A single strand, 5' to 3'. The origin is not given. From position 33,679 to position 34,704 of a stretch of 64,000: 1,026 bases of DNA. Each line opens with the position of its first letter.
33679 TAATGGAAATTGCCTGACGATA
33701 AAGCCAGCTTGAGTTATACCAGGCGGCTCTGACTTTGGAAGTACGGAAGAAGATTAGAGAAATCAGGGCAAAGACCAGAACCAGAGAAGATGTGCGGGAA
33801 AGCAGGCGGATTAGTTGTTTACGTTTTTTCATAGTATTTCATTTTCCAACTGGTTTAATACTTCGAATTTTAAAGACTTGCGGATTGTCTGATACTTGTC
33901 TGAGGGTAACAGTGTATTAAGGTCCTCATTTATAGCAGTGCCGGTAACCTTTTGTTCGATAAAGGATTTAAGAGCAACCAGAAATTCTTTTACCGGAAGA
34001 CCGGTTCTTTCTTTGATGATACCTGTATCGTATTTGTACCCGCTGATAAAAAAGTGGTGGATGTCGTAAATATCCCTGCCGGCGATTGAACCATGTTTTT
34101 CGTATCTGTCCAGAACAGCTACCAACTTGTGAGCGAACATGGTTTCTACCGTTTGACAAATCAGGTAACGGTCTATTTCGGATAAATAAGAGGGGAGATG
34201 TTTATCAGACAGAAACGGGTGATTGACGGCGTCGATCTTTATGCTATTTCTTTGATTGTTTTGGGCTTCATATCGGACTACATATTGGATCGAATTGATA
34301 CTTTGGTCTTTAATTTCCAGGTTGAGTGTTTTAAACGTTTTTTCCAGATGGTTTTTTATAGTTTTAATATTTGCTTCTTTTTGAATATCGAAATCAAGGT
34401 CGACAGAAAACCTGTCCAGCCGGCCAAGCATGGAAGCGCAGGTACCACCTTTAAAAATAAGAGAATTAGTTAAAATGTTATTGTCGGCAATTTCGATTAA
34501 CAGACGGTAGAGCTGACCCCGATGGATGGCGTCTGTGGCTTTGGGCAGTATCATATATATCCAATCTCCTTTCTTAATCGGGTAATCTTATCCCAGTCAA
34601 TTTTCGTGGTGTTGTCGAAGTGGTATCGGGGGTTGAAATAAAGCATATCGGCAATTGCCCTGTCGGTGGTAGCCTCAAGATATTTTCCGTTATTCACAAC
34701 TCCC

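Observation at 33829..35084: AbiEi/AbiEii toxin-antitoxin pair sitting between giant genes, its stop overlapping the downstream gene's start by 4 nt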

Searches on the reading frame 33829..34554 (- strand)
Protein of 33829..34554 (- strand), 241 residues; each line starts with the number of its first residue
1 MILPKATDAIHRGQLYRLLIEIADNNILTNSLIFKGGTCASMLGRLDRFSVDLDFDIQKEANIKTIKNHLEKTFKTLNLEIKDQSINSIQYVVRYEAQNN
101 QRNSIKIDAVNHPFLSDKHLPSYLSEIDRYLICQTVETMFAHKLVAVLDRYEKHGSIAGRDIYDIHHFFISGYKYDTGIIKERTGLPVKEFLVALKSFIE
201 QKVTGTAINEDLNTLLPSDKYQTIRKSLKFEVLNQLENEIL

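Call 7: search_protein_families(library=pfam, proteins=[window:33829-34554:-], max_evalue=1)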
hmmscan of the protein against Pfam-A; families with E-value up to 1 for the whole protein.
window:33829-34554:- (241 aa): 2 families
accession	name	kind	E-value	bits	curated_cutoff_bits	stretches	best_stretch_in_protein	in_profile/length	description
PF08843.17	AbiEii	-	7.1e-22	78.9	22.5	1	18-170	2-170/238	Nucleotidyl transferase AbiEii toxin, Type IV TA system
PF00726.22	IL10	-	0.07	13.1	24.2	0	122-156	65-99/170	Interleukin 10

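Call 8: search_protein_families(library=padloc, proteins=[window:33829-34554:-], max_evalue=1)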
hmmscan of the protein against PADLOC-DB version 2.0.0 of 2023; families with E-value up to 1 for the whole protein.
window:33829-34554:- (241 aa): 26 families (the best 25 are shown)
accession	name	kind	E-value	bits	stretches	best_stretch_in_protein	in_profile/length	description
PDLC02324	AbiEii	-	4.8e-25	86.7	1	11-237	6-222/231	AbiEii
PDLC02304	AbiEii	-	2.3e-16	58.5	1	18-170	30-189/260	AbiEii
PDLC02323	AbiEii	-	8.8e-16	56.2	1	19-215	29-229/248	AbiEii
PDLC02293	AbiEii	-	4.4e-15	53.9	1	30-184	40-206/270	AbiEii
PDLC02307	AbiEii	-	5.9e-15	53.6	1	28-169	19-145/219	AbiEii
PDLC02305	AbiEii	-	8e-14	49.6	1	14-183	27-204/306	AbiEii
PDLC02330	AbiEii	-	5.8e-12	43.8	1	25-202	20-198/219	AbiEii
PDLC02294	AbiEii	-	1.4e-11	42.7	1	16-176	29-192/260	AbiEii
PDLC02313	AbiEii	-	8.9e-11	39.8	1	18-216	30-235/254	AbiEii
PDLC02296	AbiEii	-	1e-10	39.3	1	19-228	33-260/282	AbiEii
PDLC02328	AbiEii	-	1.7e-10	39.1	1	30-173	13-145/203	AbiEii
PDLC02292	AbiEii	-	2.9e-10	38.4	2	18-106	37-125/283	AbiEii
PDLC02318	AbiEii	-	1.5e-09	35.6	1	18-123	29-137/280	AbiEii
PDLC02298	AbiEii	-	5.1e-09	33.9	1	16-171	12-162/220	AbiEii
PDLC02317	AbiEii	-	1.1e-07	29.1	1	18-106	30-118/396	AbiEii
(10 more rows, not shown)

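Call 9: search_protein_families(library=ncbifam, proteins=[window:33829-34554:-], max_evalue=1)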
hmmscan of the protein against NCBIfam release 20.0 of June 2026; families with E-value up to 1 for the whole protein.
window:33829-34554:- (241 aa): 0 families

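Call 12: find_encoding_contigs(protein=window:33829-34554:-, flank=10000, max_places=10)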
Protein window:33829-34554:- (241 aa): 1 contig read that carries it; 1 place shown.
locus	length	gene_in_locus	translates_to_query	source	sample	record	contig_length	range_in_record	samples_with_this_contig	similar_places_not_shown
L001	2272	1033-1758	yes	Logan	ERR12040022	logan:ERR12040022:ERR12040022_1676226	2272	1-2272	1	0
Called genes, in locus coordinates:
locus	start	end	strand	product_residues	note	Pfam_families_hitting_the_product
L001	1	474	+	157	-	?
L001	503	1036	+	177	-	-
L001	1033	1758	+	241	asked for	PF08843:AbiEii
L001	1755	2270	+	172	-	?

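Call 13: find_homologous_proteins(query=window:33829-34554:-)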
Query window:33829-34554:- (241 aa): 4159 proteins with E <= 0.001 among 4433 candidates; the best 120 are listed.
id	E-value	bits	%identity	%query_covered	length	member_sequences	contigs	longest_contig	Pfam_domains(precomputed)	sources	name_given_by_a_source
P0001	1.1e-153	527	100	100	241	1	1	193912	PF08843.18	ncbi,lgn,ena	-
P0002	7.3e-94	331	62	100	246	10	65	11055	PF08843.18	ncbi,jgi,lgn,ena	-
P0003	2.3e-93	330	62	100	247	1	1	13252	PF08843.18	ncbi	ncbi:MAG: nucleotidyl transferase AbiEii/AbiGii toxin family protein [bacterium]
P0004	1.3e-92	327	60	100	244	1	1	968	PF08843.18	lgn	-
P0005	2.3e-90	320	58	100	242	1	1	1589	PF08843.18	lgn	-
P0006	5.8e-87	309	58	100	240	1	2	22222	PF08843.18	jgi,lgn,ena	-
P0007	4.8e-86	306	60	100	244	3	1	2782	PF08843.18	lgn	-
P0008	6.2e-86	305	59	100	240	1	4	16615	PF08843.18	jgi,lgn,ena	-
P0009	1.3e-85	304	58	100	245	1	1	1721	PF08843.18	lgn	-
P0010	3.9e-85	303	59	99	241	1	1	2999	PF08843.18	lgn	-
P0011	8.2e-85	302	60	100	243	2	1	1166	PF08843.18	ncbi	-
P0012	1.1e-84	301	59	100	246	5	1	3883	PF08843.18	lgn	-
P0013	9.8e-84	298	58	100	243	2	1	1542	PF08843.18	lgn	-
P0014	1.5e-83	298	58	100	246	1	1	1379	PF08843.18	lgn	-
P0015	1.6e-83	298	56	100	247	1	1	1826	PF08843.18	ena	-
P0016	2.3e-83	297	57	100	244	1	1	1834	PF08843.18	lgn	-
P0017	3.2e-83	297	59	99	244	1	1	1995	PF08843.18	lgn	-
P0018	3.8e-83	296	58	100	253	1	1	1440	PF08843.18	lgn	-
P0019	4.5e-83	296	56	99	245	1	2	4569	PF08843.18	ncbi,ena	-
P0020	7.2e-83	295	57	100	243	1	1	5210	PF08843.18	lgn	-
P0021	1.1e-82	295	58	100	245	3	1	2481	PF08843.18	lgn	-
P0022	6.3e-82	292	58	100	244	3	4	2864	PF08843.18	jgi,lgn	jgi:predicted nucleotidyltransferase component of viral defense system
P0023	1.0e-81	292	57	100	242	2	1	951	PF08843.18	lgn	-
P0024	1.5e-81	291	57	100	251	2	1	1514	PF08843.18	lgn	-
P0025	2.4e-80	287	56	100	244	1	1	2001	PF08843.18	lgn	-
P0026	2.5e-80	287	59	100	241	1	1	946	PF08843.18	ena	-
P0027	3.6e-80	287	56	97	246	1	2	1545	PF08843.18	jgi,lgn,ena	-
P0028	3.7e-80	287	55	100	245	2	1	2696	PF08843.18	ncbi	-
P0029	3.7e-80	287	57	99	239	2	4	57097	PF08843.18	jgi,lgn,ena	-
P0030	1.0e-79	285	54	99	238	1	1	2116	PF08843.18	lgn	-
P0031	1.1e-79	285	54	100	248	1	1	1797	PF08843.18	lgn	-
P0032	1.1e-79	285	54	100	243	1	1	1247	PF08843.18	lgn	-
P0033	1.4e-79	285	54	100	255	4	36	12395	PF08843.18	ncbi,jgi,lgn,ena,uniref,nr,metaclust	ncbi:hypothetical protein AUJ94_02845 [bacterium CG2_30_40_12]|uniref:Nucleotidyl transferase AbiEii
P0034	2.2e-79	284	56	100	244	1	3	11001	PF08843.18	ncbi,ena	-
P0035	2.8e-79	284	55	100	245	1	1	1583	PF08843.18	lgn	-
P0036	2.8e-79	284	53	99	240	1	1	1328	PF08843.18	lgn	-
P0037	3.3e-79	283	54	100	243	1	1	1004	PF08843.18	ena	-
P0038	3.3e-79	283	58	100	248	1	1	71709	PF08843.18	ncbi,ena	-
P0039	3.5e-79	283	54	100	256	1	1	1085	PF08843.18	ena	-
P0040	5.0e-79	283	54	100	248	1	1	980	PF08843.18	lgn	-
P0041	6.6e-79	282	54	99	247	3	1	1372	PF08843.18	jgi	-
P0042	6.8e-79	282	57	96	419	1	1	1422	PF08843.18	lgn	-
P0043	9.8e-79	282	58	100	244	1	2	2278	PF08843.18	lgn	-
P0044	1.8e-78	281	55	100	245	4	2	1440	PF08843.18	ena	-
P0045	2.0e-78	281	56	100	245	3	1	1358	PF08843.18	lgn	-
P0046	3.3e-78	280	53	100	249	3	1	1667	PF08843.18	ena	-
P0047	5.3e-78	279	55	100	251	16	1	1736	PF08843.18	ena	-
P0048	5.4e-78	279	53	100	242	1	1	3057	PF08843.18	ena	-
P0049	5.8e-78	279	55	100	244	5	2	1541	PF08843.18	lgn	-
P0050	6.2e-78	279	52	100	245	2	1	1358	PF08843.18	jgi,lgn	-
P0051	6.2e-78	279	54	100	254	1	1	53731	PF08843.18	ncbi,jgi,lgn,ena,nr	ncbi:nucleotidyl transferase AbiEii/AbiGii toxin family protein [Patescibacteria group bacterium]|nr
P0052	6.4e-78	279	55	100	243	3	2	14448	PF08843.18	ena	-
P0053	6.9e-78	279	54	100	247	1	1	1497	PF08843.18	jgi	-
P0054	7.6e-78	279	53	100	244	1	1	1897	PF08843.18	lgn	-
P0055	1.0e-77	279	57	100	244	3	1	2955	PF08843.18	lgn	-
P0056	1.1e-77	278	54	100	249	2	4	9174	PF08843.18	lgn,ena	-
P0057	1.3e-77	278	53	100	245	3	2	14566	PF08843.18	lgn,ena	-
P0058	1.5e-77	278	53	100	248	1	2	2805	PF08843.18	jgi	-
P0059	1.6e-77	278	52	98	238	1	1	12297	PF08843.18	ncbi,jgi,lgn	jgi:predicted nucleotidyltransferase component of viral defense system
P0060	1.7e-77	278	52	100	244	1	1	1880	PF08843.18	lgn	-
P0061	2.1e-77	277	56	99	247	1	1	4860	PF08843.18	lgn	-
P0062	2.5e-77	277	56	100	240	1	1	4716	PF08843.18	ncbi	-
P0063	2.6e-77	277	54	100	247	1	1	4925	PF08843.18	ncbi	-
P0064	4.1e-77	277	55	100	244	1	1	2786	PF08843.18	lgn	-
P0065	4.5e-77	276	56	100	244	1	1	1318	PF08843.18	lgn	-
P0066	4.9e-77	276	59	100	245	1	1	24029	PF08843.18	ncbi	-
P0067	5.8e-77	276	55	100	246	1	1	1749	PF08843.18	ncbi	-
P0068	7.0e-77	276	52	100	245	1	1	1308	PF08843.18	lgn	-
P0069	7.6e-77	276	57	100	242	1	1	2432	PF08843.18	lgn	-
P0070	7.9e-77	276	57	99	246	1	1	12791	PF08843.18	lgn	-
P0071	9.1e-77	275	54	98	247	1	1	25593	PF08843.18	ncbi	ncbi:MAG: nucleotidyl transferase AbiEii/AbiGii toxin family protein [Candidatus Paceibacterota bact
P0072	9.6e-77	275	56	99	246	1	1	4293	PF08843.18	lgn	-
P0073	1.1e-76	275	53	99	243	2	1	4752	PF08843.18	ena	-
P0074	1.1e-76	275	56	100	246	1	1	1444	PF08843.18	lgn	-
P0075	1.2e-76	275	57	98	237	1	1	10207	PF08843.18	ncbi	-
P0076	1.3e-76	275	55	100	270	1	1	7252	PF08843.18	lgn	-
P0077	1.4e-76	275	53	100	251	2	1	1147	PF08843.18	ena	-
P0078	1.6e-76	275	56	100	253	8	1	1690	PF08843.18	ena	-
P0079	1.7e-76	275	53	94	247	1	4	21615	PF08843.18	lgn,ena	-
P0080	2.1e-76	274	54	100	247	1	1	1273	PF08843.18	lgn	-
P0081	2.4e-76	274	53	100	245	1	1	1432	PF08843.18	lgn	-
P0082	2.4e-76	274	54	100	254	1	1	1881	PF08843.18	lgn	-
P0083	2.7e-76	274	55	100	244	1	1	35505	PF08843.18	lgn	-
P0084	2.9e-76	274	55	100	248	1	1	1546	PF08843.18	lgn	-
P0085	3.0e-76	274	54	100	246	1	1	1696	PF08843.18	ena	-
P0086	3.1e-76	274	53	100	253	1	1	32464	PF08843.18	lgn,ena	-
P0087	3.3e-76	274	58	100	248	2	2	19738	PF08843.18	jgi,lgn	-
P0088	3.7e-76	273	53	100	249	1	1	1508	PF08843.18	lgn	-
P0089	3.7e-76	273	58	100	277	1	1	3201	PF08843.18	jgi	-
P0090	4.0e-76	273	56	100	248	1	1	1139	PF08843.18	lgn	-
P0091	4.7e-76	273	55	99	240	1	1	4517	PF08843.18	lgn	-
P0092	5.0e-76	273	56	100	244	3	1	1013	PF08843.18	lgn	-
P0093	5.2e-76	273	53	97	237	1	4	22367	PF08843.18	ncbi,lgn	-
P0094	6.3e-76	273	54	99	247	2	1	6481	PF08843.18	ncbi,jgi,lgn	jgi:predicted nucleotidyltransferase component of viral defense system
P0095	7.0e-76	273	53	100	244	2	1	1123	PF08843.18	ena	-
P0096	7.8e-76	272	54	99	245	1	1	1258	PF08843.18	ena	-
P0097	7.9e-76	272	54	100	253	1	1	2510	PF08843.18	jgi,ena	-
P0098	8.2e-76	272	52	100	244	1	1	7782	PF08843.18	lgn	-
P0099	8.2e-76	272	53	100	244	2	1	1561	PF08843.18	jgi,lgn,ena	-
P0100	8.5e-76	272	56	100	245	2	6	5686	PF08843.18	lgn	-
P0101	8.7e-76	272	56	100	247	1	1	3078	PF08843.18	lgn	-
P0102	9.7e-76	272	53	100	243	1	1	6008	PF08843.18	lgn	-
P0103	1.0e-75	272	57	100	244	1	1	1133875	PF08843.18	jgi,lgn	jgi:predicted nucleotidyltransferase component of viral defense system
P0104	1.2e-75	272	56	100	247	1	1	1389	PF08843.18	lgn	-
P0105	1.7e-75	271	52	100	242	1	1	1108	PF08843.18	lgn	-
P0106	1.8e-75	271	54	100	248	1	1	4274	PF08843.18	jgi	-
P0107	1.8e-75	271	53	100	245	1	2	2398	PF08843.18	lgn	-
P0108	2.1e-75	271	52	99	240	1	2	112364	PF08843.18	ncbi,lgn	-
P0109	2.1e-75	271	56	97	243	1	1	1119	PF08843.18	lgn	-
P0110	2.1e-75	271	53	100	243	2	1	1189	PF08843.18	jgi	-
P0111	2.3e-75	271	53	100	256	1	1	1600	PF08843.18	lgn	-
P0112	2.5e-75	271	53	100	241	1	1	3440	PF08843.18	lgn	-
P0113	2.7e-75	271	57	100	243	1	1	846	PF08843.18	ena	-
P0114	3.1e-75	270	55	100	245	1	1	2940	PF08843.18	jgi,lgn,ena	-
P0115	3.2e-75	270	54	100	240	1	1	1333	PF08843.18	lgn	-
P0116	3.2e-75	270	55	100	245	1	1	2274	PF08843.18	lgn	-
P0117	3.3e-75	270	57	100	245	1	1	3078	PF08843.18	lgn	-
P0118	3.7e-75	270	56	100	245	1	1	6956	PF08843.18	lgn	-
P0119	4.3e-75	270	54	100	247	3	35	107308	PF08843.18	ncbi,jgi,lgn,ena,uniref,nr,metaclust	ncbi:hypothetical protein A3D84_02405 [Candidatus Woesebacteria bacterium RIFCSPHIGHO2_02_FULL_42_20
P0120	4.7e-75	270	56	100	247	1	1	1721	PF08843.18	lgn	-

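Call 22: search_solved_structures(query=window:33829-34554:-, max_evalue=1, show_alignments=2)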
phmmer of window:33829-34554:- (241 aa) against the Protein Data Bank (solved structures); distinct sequences matched with E-value up to 1: 3.
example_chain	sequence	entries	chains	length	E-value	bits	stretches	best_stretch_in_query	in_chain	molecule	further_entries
4o8s_A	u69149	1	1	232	1.9e-08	37.2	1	22-173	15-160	Putative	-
4ok0_A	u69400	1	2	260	2.5e-08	36.8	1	22-173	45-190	Putative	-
6y56_A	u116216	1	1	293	0.0087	18.7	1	29-59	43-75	Uncharacterized protein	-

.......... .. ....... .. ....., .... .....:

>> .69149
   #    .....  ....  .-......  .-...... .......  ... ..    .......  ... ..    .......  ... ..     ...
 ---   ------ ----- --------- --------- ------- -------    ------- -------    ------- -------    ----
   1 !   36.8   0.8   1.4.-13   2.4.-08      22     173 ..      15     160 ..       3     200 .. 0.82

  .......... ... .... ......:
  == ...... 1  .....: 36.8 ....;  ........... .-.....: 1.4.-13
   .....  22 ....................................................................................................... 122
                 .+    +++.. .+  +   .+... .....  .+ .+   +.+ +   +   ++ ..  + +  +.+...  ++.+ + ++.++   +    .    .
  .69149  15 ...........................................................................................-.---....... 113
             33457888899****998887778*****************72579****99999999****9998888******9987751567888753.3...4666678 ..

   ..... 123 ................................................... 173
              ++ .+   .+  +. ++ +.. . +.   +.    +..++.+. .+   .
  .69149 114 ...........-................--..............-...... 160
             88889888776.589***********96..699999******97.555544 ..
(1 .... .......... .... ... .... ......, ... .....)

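Call 28: find_encoding_contigs(protein=P0002, flank=6000, max_places=6)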
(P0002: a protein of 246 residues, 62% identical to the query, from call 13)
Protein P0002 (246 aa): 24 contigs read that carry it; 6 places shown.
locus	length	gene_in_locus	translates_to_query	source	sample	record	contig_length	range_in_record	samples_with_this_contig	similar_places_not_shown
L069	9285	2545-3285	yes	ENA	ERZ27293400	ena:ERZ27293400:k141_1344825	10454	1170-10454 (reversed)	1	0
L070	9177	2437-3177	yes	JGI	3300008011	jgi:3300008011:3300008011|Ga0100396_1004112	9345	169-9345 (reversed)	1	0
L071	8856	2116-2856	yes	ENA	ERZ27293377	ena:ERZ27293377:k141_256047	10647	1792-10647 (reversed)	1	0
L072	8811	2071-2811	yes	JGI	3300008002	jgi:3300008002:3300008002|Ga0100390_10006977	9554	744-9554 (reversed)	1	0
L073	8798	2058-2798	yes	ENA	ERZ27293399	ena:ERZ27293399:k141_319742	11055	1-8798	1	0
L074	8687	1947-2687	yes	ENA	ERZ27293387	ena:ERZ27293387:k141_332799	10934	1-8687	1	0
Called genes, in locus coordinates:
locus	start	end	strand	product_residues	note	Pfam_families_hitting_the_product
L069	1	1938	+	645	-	?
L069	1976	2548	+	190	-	-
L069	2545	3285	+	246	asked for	PF08843:AbiEii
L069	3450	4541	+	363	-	PF13173:AAA_14, PF13401:AAA_22 (faint), PF13635:DUF4143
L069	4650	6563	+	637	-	PF07719:TPR_2 (faint), PF23914:TPR_CcmH_CycH (faint), PF13431:TPR_17 (faint), PF13176:TPR_7 (faint), PF00515:TPR_1 (faint), PF13432:TPR_16 (weak), PF14559:TPR_19 (weak), PF13414:TPR_11, +1 more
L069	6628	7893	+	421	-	PF13173:AAA_14, PF13635:DUF4143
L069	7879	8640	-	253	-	PF00963:Cohesin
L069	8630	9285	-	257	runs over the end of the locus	PF00963:Cohesin, PF00404:Dockerin_1 (weak)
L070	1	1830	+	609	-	?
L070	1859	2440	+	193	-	-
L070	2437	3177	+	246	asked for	PF08843:AbiEii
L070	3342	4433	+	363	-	PF13173:AAA_14, PF13401:AAA_22 (faint), PF13635:DUF4143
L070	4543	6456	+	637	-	PF07719:TPR_2 (faint), PF23914:TPR_CcmH_CycH (faint), PF13431:TPR_17 (faint), PF13176:TPR_7 (faint), PF00515:TPR_1 (faint), PF13432:TPR_16 (weak), PF14559:TPR_19 (weak), PF13414:TPR_11 (weak), +1 more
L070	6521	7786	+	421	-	PF13173:AAA_14, PF13635:DUF4143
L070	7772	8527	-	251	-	PF00963:Cohesin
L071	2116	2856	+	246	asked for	PF08843:AbiEii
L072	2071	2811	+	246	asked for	PF08843:AbiEii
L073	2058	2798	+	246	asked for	PF08843:AbiEii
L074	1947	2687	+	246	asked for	PF08843:AbiEii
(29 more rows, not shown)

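Call 29: find_encoding_contigs(protein=P0003, flank=6000, max_places=3)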
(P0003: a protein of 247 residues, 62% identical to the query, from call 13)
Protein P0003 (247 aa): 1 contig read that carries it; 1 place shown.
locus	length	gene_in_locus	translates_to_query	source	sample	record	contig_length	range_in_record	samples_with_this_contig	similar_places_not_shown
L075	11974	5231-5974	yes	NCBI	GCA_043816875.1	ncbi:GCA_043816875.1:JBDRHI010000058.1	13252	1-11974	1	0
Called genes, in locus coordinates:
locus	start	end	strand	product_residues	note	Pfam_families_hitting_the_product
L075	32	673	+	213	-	-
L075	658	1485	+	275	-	PF08843:AbiEii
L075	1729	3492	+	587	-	PF00005:ABC_tran, PF02463:SMC_N (faint), PF13304:AAA_21 (faint)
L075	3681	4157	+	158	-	-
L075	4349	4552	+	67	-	-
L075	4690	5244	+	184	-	-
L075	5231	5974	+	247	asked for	PF08843:AbiEii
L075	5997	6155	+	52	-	-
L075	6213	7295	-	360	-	PF01728:FtsJ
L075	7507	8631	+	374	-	PF13353:Fer4_12 (weak), PF04055:Radical_SAM, PF13186:SPASM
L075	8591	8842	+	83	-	-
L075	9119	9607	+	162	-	PF00583:Acetyltransf_1, PF13673:Acetyltransf_10, PF13508:Acetyltransf_7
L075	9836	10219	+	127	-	-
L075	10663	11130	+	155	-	PF00293:NUDIX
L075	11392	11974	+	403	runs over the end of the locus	PF00534:Glycos_transf_1, PF13692:Glyco_trans_1_4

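Call 30: find_encoding_contigs(protein=P0006, flank=6000, max_places=3)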
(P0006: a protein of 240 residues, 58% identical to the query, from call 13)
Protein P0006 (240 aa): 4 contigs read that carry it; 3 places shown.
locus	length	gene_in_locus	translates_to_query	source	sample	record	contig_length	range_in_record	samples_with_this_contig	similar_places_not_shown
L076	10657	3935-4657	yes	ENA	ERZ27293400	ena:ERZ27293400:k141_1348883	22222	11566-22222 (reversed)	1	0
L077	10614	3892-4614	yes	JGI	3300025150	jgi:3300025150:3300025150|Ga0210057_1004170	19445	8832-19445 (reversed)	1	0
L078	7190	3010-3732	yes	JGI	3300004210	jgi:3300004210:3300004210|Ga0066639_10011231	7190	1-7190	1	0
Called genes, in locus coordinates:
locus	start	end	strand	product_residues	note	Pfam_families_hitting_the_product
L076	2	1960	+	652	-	?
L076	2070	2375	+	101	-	-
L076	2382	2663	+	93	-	-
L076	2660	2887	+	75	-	PF07927:HicA_toxin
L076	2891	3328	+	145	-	-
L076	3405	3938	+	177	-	-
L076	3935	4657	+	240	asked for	PF08843:AbiEii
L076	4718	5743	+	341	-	-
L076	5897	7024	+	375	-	PF13173:AAA_14, PF13635:DUF4143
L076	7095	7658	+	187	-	-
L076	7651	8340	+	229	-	PF08843:AbiEii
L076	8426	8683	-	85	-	PF02823:ATP-synt_DE_N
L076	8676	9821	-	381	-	PF01637:ATPase_2 (faint), PF13173:AAA_14, PF13401:AAA_22 (faint), PF13635:DUF4143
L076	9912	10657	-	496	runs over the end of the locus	PF00006:ATP-synt_ab, PF22919:ATP-synt_VA_C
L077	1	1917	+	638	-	?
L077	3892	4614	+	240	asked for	PF08843:AbiEii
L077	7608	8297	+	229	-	PF08843:AbiEii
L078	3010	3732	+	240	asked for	PF08843:AbiEii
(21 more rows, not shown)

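Call 33: find_related_loci(query=window:33829-34554:-, collection=viral_contigs, flank=5000)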
Query window:33829-34554:- (241 aa) in viral_contigs; peptide patterns used: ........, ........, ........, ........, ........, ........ (x = any residue, [..] = any of these).
3 stretches matched a pattern, but none encodes a relative of the query by tblastn (E <= 1e-3).

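Call 38: search_protein_families(library=pfam, proteins=[L069:1-1938:+, L076:2-1960:+, L076:4718-5743:+, L076:2891-3328:+], max_evalue=0.001)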
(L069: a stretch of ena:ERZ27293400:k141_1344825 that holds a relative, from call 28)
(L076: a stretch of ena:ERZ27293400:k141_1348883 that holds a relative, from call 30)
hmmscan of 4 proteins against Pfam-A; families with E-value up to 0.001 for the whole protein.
L069:1-1938:+ (645 aa): 0 families

L076:2-1960:+ (652 aa): 1 family
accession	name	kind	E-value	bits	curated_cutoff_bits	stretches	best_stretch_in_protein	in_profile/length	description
PF13884.11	Peptidase_S74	-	5.5e-16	59.1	22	1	317-371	1-57/58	Chaperone of endosialidase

L076:4718-5743:+ (341 aa): 0 families

L076:2891-3328:+ (145 aa): 0 families

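Call 43: find_encoding_contigs(protein=P0008, flank=5000, max_places=2)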
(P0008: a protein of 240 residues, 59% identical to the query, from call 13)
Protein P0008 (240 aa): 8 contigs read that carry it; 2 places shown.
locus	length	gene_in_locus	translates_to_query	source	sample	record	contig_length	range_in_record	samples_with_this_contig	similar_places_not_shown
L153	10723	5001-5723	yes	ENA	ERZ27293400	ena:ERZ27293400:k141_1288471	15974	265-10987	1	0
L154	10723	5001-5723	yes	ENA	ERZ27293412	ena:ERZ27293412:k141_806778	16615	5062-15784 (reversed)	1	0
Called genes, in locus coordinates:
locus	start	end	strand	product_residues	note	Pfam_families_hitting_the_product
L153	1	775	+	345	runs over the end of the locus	?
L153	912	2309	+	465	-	-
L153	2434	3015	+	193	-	-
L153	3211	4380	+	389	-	PF13173:AAA_14, PF13635:DUF4143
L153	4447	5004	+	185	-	-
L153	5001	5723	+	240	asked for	PF08843:AbiEii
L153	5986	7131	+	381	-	PF13173:AAA_14, PF13635:DUF4143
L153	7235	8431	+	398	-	PF01637:ATPase_2 (faint), PF13173:AAA_14, PF13635:DUF4143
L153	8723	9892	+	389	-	PF13173:AAA_14, PF08279:HTH_11 (faint), PF13635:DUF4143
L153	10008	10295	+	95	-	PF01541:GIY-YIG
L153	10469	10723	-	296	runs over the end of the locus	PF03772:Competence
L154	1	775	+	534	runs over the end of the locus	?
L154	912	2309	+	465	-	-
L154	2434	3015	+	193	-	-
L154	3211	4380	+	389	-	PF13173:AAA_14, PF13635:DUF4143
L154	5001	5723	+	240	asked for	PF08843:AbiEii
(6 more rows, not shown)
